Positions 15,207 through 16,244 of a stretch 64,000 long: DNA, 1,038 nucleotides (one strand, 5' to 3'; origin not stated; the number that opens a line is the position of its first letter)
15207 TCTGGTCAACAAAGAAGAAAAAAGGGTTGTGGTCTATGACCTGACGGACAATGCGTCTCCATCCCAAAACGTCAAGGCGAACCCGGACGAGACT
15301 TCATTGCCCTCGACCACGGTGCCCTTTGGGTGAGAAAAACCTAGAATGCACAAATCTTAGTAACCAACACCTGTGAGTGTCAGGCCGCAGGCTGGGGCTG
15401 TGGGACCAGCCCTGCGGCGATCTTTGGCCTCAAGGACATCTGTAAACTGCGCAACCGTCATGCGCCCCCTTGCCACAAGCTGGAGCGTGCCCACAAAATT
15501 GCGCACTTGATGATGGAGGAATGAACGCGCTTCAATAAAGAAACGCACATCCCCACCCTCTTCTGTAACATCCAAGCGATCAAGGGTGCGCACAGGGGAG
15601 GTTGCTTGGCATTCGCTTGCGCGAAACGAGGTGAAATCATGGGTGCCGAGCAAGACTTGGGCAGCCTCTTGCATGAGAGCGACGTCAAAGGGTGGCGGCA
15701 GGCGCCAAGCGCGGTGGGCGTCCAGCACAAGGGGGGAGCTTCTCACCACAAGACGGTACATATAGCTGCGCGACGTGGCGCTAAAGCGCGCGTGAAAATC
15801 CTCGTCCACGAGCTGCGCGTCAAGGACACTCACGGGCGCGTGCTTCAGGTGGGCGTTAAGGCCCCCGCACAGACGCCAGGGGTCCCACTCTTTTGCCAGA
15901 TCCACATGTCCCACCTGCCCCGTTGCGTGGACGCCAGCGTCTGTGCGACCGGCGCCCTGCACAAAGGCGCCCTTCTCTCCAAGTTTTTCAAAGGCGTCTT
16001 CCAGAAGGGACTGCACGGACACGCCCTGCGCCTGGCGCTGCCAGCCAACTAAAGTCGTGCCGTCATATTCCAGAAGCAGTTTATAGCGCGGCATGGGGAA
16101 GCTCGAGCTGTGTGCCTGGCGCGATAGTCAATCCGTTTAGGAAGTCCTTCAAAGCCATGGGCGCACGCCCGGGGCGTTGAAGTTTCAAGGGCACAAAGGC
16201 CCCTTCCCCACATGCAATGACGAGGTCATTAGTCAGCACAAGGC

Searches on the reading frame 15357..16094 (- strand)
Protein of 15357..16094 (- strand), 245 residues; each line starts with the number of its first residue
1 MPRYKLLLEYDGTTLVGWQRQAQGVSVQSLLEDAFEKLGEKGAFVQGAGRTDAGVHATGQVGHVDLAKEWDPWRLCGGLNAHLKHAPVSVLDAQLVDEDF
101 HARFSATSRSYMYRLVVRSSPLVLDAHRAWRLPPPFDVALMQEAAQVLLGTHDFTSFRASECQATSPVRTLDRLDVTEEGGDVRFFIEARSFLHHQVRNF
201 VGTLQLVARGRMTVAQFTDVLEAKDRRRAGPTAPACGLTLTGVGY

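Call 19: search_protein_families(library=ncbifam, proteins=[window:15357-16094:-], max_evalue=0.01)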
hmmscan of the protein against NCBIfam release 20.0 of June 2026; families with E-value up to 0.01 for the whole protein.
window:15357-16094:- (245 aa): 2 families
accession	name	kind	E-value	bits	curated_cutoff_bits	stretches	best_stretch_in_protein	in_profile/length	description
TIGR00071.1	hisT_truA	equivalog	5.8e-54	183.2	142.85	1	5-240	4-228/228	tRNA pseudouridine(38-40) synthase TruA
NF000622.1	PRK00021.3-3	equivalog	8.7e-24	84.5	308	1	9-245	6-227/265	tRNA pseudouridine(38-40) synthase TruA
